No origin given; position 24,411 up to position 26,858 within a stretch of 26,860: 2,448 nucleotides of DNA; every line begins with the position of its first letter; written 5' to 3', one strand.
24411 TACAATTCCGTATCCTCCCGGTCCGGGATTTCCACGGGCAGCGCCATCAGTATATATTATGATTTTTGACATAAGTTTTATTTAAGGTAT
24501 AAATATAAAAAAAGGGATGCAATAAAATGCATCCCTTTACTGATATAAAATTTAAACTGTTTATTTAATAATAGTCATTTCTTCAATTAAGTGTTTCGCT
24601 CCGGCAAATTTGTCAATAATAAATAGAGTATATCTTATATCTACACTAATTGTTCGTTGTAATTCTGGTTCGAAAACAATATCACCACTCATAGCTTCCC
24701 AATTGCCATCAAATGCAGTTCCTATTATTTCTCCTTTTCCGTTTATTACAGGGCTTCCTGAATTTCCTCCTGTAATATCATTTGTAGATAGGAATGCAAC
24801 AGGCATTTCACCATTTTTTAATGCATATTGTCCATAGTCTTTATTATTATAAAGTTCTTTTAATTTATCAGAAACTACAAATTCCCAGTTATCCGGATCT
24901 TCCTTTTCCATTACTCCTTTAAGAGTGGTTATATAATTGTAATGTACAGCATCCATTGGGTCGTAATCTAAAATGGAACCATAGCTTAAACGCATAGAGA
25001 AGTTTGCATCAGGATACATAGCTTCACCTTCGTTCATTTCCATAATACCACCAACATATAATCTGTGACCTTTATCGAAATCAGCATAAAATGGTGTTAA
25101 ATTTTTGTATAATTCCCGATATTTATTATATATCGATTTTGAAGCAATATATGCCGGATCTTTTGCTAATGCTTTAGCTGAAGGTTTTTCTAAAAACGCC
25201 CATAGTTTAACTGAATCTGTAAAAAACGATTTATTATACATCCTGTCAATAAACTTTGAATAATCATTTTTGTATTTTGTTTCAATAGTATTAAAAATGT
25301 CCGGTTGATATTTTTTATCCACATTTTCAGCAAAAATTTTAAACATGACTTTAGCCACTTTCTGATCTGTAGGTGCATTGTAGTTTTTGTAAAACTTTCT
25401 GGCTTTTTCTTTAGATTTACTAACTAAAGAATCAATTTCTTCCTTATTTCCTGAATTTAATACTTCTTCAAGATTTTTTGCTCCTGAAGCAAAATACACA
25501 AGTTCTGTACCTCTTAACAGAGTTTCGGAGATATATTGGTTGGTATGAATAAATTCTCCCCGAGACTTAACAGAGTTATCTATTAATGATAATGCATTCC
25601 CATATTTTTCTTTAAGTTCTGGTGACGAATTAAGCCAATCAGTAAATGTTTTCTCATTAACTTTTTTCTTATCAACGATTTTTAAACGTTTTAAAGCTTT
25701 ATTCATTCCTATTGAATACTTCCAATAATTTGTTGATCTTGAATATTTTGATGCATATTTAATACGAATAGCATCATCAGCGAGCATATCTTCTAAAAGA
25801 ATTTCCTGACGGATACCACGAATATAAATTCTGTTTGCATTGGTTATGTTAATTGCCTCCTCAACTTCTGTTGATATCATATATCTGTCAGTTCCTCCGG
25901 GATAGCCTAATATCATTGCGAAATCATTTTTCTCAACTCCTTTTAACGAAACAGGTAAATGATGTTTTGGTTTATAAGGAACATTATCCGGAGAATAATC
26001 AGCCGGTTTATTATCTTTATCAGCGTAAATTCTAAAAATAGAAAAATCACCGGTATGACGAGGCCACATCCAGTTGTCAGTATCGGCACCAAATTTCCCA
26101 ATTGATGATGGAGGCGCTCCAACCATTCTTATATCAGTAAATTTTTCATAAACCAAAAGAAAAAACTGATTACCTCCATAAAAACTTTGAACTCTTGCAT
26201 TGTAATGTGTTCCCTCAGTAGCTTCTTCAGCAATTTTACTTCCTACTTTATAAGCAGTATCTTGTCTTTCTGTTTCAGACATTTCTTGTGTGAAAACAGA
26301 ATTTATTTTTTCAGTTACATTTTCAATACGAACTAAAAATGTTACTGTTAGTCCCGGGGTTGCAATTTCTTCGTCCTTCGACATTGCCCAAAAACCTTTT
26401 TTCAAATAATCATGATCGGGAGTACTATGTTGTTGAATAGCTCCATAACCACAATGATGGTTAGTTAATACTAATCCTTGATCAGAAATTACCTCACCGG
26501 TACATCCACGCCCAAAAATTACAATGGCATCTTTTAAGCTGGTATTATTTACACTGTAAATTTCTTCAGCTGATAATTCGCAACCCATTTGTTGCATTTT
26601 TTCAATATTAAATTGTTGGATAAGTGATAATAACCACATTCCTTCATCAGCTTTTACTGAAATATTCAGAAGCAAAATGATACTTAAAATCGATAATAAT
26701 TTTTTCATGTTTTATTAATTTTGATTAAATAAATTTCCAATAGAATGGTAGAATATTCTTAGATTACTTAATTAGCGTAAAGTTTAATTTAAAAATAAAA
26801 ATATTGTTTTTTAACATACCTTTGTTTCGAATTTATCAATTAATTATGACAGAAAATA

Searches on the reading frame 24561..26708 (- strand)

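Call 95: search_protein_families(library=pfam, proteins=[window:24561-26708:-], max_evalue=0.00001)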
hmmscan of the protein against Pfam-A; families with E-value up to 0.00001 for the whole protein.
window:24561-26708:- (715 aa): 3 families
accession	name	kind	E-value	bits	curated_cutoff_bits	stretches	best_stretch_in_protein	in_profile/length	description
PF10459.15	Peptidase_S46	-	3.4e-256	852.8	22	1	20-713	1-698/698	Peptidase S46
PF13365.12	Trypsin_2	-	1.7e-06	29.3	27.6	0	638-663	118-143/144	Trypsin-like peptidase domain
PF00089.32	Trypsin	-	4.8e-06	27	20.6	0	67-92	25-47/220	Trypsin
